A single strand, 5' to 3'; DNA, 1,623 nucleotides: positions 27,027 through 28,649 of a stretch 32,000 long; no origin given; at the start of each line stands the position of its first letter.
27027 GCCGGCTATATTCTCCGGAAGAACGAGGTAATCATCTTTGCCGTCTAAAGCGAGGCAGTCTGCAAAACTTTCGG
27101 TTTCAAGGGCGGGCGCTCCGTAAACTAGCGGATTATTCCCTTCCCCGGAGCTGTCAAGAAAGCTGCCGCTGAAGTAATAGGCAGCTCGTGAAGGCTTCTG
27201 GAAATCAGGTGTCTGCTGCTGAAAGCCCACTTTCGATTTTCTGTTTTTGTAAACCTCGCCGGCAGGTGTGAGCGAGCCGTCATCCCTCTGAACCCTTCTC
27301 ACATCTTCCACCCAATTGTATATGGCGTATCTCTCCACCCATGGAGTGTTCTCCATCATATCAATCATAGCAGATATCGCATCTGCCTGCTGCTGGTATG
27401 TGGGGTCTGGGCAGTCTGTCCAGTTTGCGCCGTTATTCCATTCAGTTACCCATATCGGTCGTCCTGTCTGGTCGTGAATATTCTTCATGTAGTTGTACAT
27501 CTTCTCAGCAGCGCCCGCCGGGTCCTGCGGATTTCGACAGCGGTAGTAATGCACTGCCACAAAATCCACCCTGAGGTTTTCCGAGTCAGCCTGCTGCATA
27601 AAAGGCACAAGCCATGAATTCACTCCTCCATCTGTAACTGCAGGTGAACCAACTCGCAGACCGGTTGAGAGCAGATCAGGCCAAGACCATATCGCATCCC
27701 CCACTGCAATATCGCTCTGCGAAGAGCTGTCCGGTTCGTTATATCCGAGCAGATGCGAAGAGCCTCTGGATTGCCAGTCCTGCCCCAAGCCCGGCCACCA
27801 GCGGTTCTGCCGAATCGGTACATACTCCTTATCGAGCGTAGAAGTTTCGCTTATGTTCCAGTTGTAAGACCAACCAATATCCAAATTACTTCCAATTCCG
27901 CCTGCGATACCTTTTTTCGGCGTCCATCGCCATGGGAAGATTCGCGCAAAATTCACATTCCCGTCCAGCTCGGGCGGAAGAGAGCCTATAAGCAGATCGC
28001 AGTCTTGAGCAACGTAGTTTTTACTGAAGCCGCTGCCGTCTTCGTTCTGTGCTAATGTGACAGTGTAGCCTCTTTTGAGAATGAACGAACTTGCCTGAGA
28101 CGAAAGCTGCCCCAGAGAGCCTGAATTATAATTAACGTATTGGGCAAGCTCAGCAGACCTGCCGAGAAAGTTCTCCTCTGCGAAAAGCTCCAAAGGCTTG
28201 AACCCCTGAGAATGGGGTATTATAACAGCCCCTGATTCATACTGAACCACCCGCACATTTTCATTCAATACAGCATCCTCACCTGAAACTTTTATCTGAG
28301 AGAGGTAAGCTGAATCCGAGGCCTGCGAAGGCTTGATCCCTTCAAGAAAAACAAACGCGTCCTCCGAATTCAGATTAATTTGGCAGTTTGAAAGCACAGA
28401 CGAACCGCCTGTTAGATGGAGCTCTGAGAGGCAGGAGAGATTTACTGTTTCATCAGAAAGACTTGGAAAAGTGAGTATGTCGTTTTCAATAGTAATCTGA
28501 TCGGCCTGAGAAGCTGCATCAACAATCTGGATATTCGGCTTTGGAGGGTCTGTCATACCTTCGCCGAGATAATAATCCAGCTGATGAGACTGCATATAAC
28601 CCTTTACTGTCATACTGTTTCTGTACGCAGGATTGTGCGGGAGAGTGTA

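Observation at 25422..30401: ~1660-aa chimera joining a divergent PL11-like lyase propeller to a clan GH-A hydrolase core, two LamG domains, a cadherin-like domain and a dockerin-like repeat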

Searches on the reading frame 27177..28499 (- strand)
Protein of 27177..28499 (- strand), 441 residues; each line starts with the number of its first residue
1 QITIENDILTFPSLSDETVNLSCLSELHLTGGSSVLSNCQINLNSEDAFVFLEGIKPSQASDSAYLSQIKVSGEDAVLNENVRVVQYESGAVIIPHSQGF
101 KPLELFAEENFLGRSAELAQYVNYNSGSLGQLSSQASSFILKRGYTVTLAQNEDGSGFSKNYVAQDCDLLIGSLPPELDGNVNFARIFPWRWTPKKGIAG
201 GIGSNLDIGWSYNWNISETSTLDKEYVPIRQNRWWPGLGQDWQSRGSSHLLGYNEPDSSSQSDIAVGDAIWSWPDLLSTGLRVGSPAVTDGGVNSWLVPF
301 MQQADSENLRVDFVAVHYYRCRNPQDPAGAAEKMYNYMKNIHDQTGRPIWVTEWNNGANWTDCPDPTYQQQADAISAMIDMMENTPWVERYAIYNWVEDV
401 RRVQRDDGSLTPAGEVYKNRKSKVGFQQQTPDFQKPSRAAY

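Call 12: find_homologous_proteins(query=window:27177-28499:-, max_evalue=0.00001)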
Query window:27177-28499:- (441 aa): 493 proteins with E <= 0.00001 among 5421 candidates; the best 120 are listed.
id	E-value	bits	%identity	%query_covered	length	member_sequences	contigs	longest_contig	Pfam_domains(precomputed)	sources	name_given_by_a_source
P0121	2.5e-169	582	59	100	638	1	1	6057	PF11790.15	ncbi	-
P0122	9.3e-169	580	59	98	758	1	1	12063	PF11790.15,PF13385.14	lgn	-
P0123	2.3e-168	579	57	100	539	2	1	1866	PF11790.15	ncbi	ncbi:MAG: hypothetical protein EOP87_17595, partial [Verrucomicrobiaceae bacterium]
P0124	5.7e-165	568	57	100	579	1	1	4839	PF11790.15,PF13385.14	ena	-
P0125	6.2e-165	568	57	100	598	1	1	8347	PF11790.15,PF13385.14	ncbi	ncbi:MAG: glycosyl hydrolase, partial [Cellvibrio sp.]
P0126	1.5e-164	566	57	98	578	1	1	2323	PF11790.15,PF13385.14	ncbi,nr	ncbi:MAG: hypothetical protein KDA60_20910, partial [Planctomycetales bacterium]|nr:hypothetical pro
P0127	9.5e-164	564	56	100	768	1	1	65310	PF11790.15,PF13385.14,PF05345.19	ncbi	-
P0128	1.7e-163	563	56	100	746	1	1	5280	PF11790.15,PF13385.14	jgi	jgi:hypothetical protein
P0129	5.3e-163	561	55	100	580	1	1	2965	PF11790.15,PF13385.14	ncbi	ncbi:MAG: glycosyl hydrolase, partial [Chthoniobacteraceae bacterium]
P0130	1.4e-162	560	59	94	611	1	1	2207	PF11790.15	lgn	-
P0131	4.4e-162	558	55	100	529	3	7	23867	PF11790.15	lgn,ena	-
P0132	6.6e-162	558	57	96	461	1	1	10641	PF11790.15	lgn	-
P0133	3.0e-161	555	58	94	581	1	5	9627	PF11790.15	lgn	-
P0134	1.2e-160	553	58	93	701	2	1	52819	PF11790.15,PF13385.14,PF05345.19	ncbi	-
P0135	1.3e-160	553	56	100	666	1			PF11790.15,PF13385.14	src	-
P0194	2.1e-146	506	52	95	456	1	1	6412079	PF11790.15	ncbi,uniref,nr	ncbi:glycosyl hydrolase [Luteolibacter luteus]|uniref:Asl1-like glycosyl hydrolase catalytic domain-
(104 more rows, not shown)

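Call 19: find_encoding_contigs(protein=P0127, flank=10000, max_places=2)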
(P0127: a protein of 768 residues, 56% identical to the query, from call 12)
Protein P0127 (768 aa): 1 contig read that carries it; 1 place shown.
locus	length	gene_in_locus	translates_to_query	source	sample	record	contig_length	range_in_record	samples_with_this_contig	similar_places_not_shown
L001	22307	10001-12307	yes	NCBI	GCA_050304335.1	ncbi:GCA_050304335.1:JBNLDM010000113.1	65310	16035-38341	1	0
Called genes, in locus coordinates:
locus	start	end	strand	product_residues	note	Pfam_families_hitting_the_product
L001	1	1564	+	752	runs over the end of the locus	PF03477:ATP-cone, PF21995:RNR-II_ins_dom (faint), PF02867:Ribonuc_red_lgC (faint)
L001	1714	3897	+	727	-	PF04055:Radical_SAM, PF19288:CofH_C, PF04055:Radical_SAM, PF19288:CofH_C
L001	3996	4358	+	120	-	PF09996:DUF2237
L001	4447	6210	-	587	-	PF01268:FTHFS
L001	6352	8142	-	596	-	PF04055:Radical_SAM, PF16199:Radical_SAM_C, PF05430:Methyltransf_30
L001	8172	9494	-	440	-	PF01979:Amidohydro_1, PF12890:DHOase (weak), PF07969:Amidohydro_3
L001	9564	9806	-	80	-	PF21742:DUF6868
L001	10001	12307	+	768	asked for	PF11790:Glyco_hydro_cc, PF13385:Laminin_G_3, PF05345:He_PIG (weak)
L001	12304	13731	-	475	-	PF13579:Glyco_trans_4_4 (weak)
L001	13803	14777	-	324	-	PF00535:Glycos_transf_2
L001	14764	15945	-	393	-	PF04389:Peptidase_M28 (faint), PF01546:Peptidase_M20 (weak), PF07687:M20_dimer (weak)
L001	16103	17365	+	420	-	PF00534:Glycos_transf_1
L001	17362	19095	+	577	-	PF00128:Alpha-amylase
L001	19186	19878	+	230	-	PF00215:OMPdecase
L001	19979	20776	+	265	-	PF13507:GATase_5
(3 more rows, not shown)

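Call 20: find_encoding_contigs(protein=P0194, flank=10000, max_places=2)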
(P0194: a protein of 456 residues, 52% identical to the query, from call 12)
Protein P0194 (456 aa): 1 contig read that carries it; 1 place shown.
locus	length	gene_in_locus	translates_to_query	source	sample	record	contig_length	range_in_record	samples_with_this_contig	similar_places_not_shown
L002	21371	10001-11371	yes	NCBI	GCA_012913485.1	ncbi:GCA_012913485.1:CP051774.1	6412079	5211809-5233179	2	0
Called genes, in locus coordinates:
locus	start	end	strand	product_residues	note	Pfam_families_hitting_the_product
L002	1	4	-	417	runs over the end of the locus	-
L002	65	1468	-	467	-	PF00884:Sulfatase, PF01663:Phosphodiest, PF16347:SGSH_C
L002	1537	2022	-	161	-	-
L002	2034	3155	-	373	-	PF01883:FeS_assembly_P, PF00142:Fer4_NifH (weak), PF01656:CbiA, PF02374:ArsA_ATPase (faint), PF09140:MipZ, PF10609:ParA, PF13614:AAA_31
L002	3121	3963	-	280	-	PF12804:NTP_transf_3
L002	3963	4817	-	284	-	PF00561:Abhydrolase_1, PF12146:Hydrolase_4, PF12697:Abhydrolase_6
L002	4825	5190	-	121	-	-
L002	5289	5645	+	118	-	PF02152:FolB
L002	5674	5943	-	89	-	-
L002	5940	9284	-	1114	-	PF26549:Tricorn_N, PF26550:Tricorn_2nd, PF07676:PD40, PF00930:DPPIV_N (weak), PF26549:Tricorn_N, PF26550:Tricorn_2nd, PF14684:Tricorn_C1 (weak), PF03572:Peptidase_S41, +3 more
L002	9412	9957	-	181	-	-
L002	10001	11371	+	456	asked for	PF11790:Glyco_hydro_cc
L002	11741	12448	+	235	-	-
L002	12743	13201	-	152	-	-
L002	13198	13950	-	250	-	PF13085:Fer2_3, PF13187:Fer4_9 (faint), PF00037:Fer4 (weak), PF12797:Fer4_2 (weak), PF12837:Fer4_6 (weak), PF13183:Fer4_8, PF13237:Fer4_10, PF12838:Fer4_7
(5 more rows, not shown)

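Call 23: search_solved_structures(query=window:27177-28499:-, max_evalue=1, show_alignments=3)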
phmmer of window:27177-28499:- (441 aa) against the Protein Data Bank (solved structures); distinct sequences matched with E-value up to 1: 16.
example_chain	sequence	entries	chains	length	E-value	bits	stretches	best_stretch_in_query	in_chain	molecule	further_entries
6uaq_A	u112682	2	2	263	2.4e-24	89.2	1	197-395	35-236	Glyco_hydro_cc domain-containing protein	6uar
6ufl_A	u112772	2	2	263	6.2e-24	87.9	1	197-395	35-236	Glyco_hydro_cc domain-containing protein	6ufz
6uas_A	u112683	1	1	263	1.5e-23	86.6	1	197-395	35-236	Glycoside Hydrolase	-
6uat_A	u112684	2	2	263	1.6e-23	86.5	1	197-395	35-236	Glyco_hydro_cc domain-containing protein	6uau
6uax_A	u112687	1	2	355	5.4e-12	48.5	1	245-419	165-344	Hypothetical serine rich protein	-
6ub0_A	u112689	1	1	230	1.6e-10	43.7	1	208-418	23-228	Glyco_hydro_cc domain-containing protein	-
6uay_A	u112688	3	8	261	2.3e-10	43.1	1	208-418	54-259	GLYCOSIDE HYDROLASE | Glyco_hydro_cc domain-containing protein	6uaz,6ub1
8j3x_A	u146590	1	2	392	0.00042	22.5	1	246-422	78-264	Putative polysaccharide-binding protein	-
8j3y_A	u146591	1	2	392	0.0011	21.1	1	246-422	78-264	Putative polysaccharide-binding protein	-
6uav_A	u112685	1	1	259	0.0092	18.1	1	246-395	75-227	Glyco_hydro_cc domain-containing protein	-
1px8_A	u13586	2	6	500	0.024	16.7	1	279-323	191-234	Beta-xylosidase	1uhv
2bfg_A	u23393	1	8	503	0.23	13.5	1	280-325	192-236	BETA-XYLOSIDASE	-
2bs9_A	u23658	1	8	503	0.23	13.4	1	280-325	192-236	BETA-XYLOSIDASE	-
1w91_A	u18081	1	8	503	0.24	13.4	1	280-325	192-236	BETA-XYLOSIDASE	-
4xsc_A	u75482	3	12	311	0.39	12.7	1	345-397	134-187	Thymidylate synthase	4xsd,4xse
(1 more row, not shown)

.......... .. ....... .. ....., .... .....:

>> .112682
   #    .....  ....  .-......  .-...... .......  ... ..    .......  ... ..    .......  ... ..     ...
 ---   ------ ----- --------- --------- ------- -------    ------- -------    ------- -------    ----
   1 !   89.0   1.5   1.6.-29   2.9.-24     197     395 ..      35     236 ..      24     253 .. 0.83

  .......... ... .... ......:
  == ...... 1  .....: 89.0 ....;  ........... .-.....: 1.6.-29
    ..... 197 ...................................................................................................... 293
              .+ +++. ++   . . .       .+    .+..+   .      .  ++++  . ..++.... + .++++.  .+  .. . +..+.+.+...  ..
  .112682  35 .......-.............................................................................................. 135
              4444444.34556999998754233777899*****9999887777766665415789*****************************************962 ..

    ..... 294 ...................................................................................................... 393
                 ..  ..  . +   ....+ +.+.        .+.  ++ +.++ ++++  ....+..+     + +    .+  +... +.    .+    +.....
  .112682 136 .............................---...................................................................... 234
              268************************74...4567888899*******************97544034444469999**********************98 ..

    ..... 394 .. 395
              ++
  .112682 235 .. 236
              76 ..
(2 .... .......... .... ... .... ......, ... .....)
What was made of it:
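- On CAZy GH128 / Pfam Glyco_hydro_cc (clan GH-A): 6uaq E 2e-24 in call 23.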

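Call 38: predict_structure(alignment_id=A1)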
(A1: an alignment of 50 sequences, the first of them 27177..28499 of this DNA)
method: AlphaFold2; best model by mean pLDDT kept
length: 441 residues; sequences in the alignment: 50
mean_pLDDT: 92.3   pTM: 0.90
mean pLDDT of the five models: 92.3, 90.9, 90.8, 89.7, 89.5
residues with pLDDT >= 90: 362; 70-90: 59; 50-70: 10; < 50: 10
segments of 3 or more residues with pLDDT < 50: 432-441
pLDDT, mean of each block of 10 residues (from residue 1): 97 98 97 93 97 96 95 97 95 96 98 98 97 98 97 97 93 96 98 94 81 88 93 72 94 89 91 95 93 94 97 96 93 97 97 88 91 97 97 88 91 95 86 40 44
secondary structure, 60 per line:
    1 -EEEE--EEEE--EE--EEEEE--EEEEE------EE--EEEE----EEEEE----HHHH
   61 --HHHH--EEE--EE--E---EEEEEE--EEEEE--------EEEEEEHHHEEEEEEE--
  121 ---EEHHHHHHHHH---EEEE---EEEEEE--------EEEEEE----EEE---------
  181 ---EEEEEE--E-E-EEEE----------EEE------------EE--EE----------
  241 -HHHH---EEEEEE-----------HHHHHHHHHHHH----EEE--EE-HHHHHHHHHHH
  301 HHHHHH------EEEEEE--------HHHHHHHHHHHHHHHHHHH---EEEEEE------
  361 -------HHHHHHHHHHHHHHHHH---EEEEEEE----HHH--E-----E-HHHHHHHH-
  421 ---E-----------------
elements in order: E2-5 E8-11 E18-22 E25-29 E40-43 E48-52 H57-60 H63-66 E69-71 E82-87 E90-94 E103-108 E112-118 H126-134 E138-141 E145-150 E159-164 E169-171 E184-189 E196-199 E210-212 H242-245 E249-254 H266-277 E282-284 H290-306 E313-318 H327-345 E349-354 H368-384 E388-394 H412-419

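Call 40: fold_search(model_id=the predicted structure, library=pdb)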
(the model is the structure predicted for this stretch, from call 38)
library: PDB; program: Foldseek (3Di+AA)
matches with E <= 10: 1296; with E <= 0.001: 98
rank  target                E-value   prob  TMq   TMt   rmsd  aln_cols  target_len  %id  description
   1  6uas_A                1.8e-14  1.00  0.44  0.78   3.5       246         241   26  Crystal structure of a GH128 (subgroup I) endo-beta-1,3-glucanase (E199A mutant) from Amycolatopsis mediterranei (AmGH (released 2020-05-20)
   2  6uaq                  6.5e-14  1.00  0.44  0.77   3.8       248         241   27  Crystal structure of a GH128 (subgroup I) endo-beta-1,3-glucanase from Amycolatopsis mediterranei (AmGH128_I) (released 2020-05-20)
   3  6ufl_A                1.1e-13  1.00  0.44  0.77   3.7       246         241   28  Crystal structure of a GH128 (subgroup I) endo-beta-1,3-glucanase (E199Q mutant) from Amycolatopsis mediterranei (AmGH (released 2020-05-20)
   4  6uat_A                1.7e-13  1.00  0.44  0.77   3.6       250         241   26  Crystal structure of a GH128 (subgroup I) endo-beta-1,3-glucanase (E102A mutant) from Amycolatopsis mediterranei (AmGH (released 2020-05-20)
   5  6ufz                  1.2e-12  1.00  0.44  0.78   3.6       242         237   28  Crystal structure of a GH128 (subgroup I) endo-beta-1,3-glucanase (E199Q mutant) from Amycolatopsis mediterranei (AmGH12 (released 2020-05-20)
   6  6uax_A                2.7e-11  1.00  0.44  0.72   3.6       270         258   24  Crystal structure of a GH128 (subgroup II) endo-beta-1,3-glucanase from Sorangium cellulosum (ScGH128_II) (released 2020-05-20)
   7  6ubd                  3.3e-11  1.00  0.38  0.62   5.8       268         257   23  Crystal structure of a GH128 (subgroup VII) oligosaccharide-binding protein from Trichoderma gamsii (TgGH128_VII) (released 2020-05-20)
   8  6uax_B                8.2e-11  1.00  0.42  0.69   3.6       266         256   23  Crystal structure of a GH128 (subgroup II) endo-beta-1,3-glucanase from Sorangium cellulosum (ScGH128_II) (released 2020-05-20)
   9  6uay_A                1.8e-10  1.00  0.42  0.74   3.4       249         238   24  Crystal structure of a GH128 (subgroup III) curdlan-specific exo-beta-1,3-glucanase from Blastomyces gilchristii (BgGH (released 2020-05-20)
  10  6uay_B                2.3e-10  1.00  0.41  0.71   3.7       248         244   25  Crystal structure of a GH128 (subgroup III) curdlan-specific exo-beta-1,3-glucanase from Blastomyces gilchristii (BgGH (released 2020-05-20)
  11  8j3y_A                5.8e-10  1.00  0.43  0.48   3.6       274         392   23  Crystal structure of CBM6E E168Q in complex with oligosaccharides (released 2024-04-24)
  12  6uaz_A                6.4e-10  1.00  0.42  0.76   3.7       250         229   24  Crystal structure of a GH128 (subgroup III) curdlan-specific exo-beta-1,3-glucanase from Blastomyces gilchristii (BgGH (released 2020-05-20)
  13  6ub8_E                6.4e-10  1.00  0.40  0.68   4.5       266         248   18  Crystal structure of a GH128 (subgroup VI) exo-beta-1,3-glucanase from Aureobasidium namibiae (AnGH128_VI) (released 2020-05-20)
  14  6ub0_A                6.7e-10  1.00  0.41  0.75   3.3       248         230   25  Crystal structure of a GH128 (subgroup III) curdlan-specific exo-beta-1,3-glucanase from Blastomyces gilchristii (BgGH (released 2020-05-20)
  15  6uaw_A                7.9e-10  1.00  0.39  0.62   5.1       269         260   23  Crystal structure of a GH128 (subgroup II) endo-beta-1,3-glucanase from Pseudomonas viridiflava (PvGH128_II) in comple (released 2020-05-20)
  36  1nps                  3.8e-05  1.00  0.18  0.85   1.9        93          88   26  CRYSTAL STRUCTURE OF N-TERMINAL DOMAIN OF PROTEIN S (released 2000-02-04)
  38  3hzb_D                5.8e-05  1.00  0.18  0.80   2.1        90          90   21  Crystal structure of a betagamma-crystallin domain from Flavobacterium johnsoniae (released 2009-12-01)
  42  3hzb_A                8.3e-05  1.00  0.17  0.82   2.3        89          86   22  Crystal structure of a betagamma-crystallin domain from Flavobacterium johnsoniae (released 2009-12-01)
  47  3so0_B                1.3e-04  1.00  0.17  0.80   2.8        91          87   19  Crystal structure of a mutant T41S of a betagamma-crystallin domain from Clostridium beijerinckii (released 2011-11-16)
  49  3hzb_B                1.5e-04  1.00  0.18  0.83   2.1        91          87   21  Crystal structure of a betagamma-crystallin domain from Flavobacterium johnsoniae (released 2009-12-01)
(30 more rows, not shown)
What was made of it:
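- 27210..27914 (-): GH128-like (beta/alpha)8 barrel (Pfam Glyco_hydro_cc), about aa 830-1064. Acid/base E889 lies at 27735-27737 and nucleophile E987 at 27441-27443. Foldseek 6uas TMt 0.78 (call 40).
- On CAZy GH128 / Pfam Glyco_hydro_cc (clan GH-A): Foldseek hits to GH128 subgroups I-VII rank 1-28, best TMt 0.78, in call 40.
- PDB entries 6uat, 6uas and 6ufl are the E102A, E199A and E199Q mutants (calls 23, 40).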

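Call 62: find_related_loci(query=A1, collection=genome_contigs, flank=10000)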
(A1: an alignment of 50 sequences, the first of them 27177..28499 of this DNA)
Query A1 (441 aa) in genome_contigs; peptide patterns used: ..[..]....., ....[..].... (x = any residue, [..] = any of these).
600 stretches matched a pattern (row limit reached: there are more); 575 encode a relative of the query (tblastn E <= 1e-3); the best 80 are kept; 79 distinct loci.
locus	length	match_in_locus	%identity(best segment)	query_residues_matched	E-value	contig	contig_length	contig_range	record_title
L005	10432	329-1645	65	2-441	0e+0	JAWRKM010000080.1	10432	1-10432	MAG: Anaerohalosphaeraceae bacterium isolate ADS3 c_000000151636, whole genome shotgun sequence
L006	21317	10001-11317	66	2-441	0e+0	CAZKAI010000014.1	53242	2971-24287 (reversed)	MAG TPA_asm: uncultured Pirellulales bacterium isolate binchicken_co117_24 genome assembly, contig: NODE_1137_length_532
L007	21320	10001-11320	68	2-441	0e+0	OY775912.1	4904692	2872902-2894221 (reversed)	MAG: Anaerohalosphaeraceae bacterium isolate 978f9c3d-91dc-4e11-95ec-8fa255ba7f00 genome assembly, chromosome: 1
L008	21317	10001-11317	66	2-441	0e+0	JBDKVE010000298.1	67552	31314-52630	MAG: Anaerohalosphaeraceae bacterium isolate 8_bin.82 c_000001637065, whole genome shotgun sequence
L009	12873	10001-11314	66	2-441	0e+0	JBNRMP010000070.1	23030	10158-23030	MAG: Anaerohalosphaeraceae bacterium isolate UACH.mcgr k127_413507, whole genome shotgun sequence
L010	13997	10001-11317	66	2-441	0e+0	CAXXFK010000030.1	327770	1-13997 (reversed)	MAG: Sedimentisphaerales bacterium isolate b913d1aa-c6fb-43ae-b699-25cabd59f994 genome assembly, contig: contig_30, whol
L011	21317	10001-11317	65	2-441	0e+0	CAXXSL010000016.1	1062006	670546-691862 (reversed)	MAG: Anaerohalosphaeraceae bacterium isolate e6d7abad-767e-426a-9bd1-1558fb450614 genome assembly, contig: contig_16, wh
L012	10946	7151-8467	64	2-441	0e+0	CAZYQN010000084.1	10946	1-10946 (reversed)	MAG TPA_asm: uncultured Pirellulales bacterium isolate binchicken_co44_187 genome assembly, contig: NODE_6961_length_109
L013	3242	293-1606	66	2-441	0e+0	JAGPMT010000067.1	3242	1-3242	MAG: Phycisphaerae bacterium isolate Gw_SlDig_bin_36 Gw_SlDig_76149_length_3242_cov_7.880578, whole genome shotgun seque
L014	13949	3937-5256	63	2-441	0e+0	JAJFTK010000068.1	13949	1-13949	MAG: Planctomycetaceae bacterium isolate bin.19 k141_4522997, whole genome shotgun sequence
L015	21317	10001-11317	66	2-441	0e+0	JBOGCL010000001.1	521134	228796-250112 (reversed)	Anaerohalosphaeraceae bacterium U12dextr 1, whole genome shotgun sequence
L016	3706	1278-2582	61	2-437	0e+0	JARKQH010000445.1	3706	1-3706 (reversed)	MAG: Verrucomicrobiota bacterium isolate Reactor_maxbin.083 k141_151207, whole genome shotgun sequence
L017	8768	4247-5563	59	2-441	3e-173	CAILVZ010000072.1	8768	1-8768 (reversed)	MAG: Akkermansiaceae bacterium isolate KT_bin-0034 genome assembly, contig: bin-0034:072/399, whole genome shotgun seque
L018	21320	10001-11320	58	2-441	3e-172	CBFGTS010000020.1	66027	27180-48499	MAG TPA_asm: uncultured Haloferula sp. isolate SRR17295758_binner23_Refined_108 genome assembly, contig: ERZ23579493.220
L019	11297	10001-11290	58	2-432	2e-172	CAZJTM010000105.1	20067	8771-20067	MAG TPA_asm: uncultured Verrucomicrobiota bacterium isolate binchicken_co190_420 genome assembly, contig: NODE_4799_leng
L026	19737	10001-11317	56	2-441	7e-168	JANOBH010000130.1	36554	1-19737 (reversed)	MAG: Chthoniobacter sp. isolate VAR_18_metabat_17 VAR_18_k141_316499, whole genome shotgun sequence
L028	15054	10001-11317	56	2-441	1e-166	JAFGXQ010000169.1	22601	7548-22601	MAG: Deltaproteobacteria bacterium isolate ZodW_Metabat.4 k87_13622710, whole genome shotgun sequence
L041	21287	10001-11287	56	2-431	2e-161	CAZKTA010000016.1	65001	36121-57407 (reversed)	MAG TPA_asm: uncultured Verrucomicrobiota bacterium isolate binchicken_co40_24 genome assembly, contig: NODE_411_length_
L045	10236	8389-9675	54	2-431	1e-159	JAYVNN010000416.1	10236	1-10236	MAG: Chthoniobacter sp. isolate GL65_DN_metabat_42_sub GL65_DN_metabat_42_sub_415, whole genome shotgun sequence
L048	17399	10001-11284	56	2-432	5e-159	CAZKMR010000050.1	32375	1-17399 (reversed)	MAG TPA_asm: uncultured Bifidobacterium sp. isolate SRP329715_co2_374 genome assembly, contig: NODE_2897_length_32375_co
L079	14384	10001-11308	51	4-441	6e-152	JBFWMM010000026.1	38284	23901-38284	MAG: Phycisphaerae bacterium isolate CA_2019_NHSR_9 NODE_2524_length_38284_cov_84.344707_NHSR, whole genome shotgun sequ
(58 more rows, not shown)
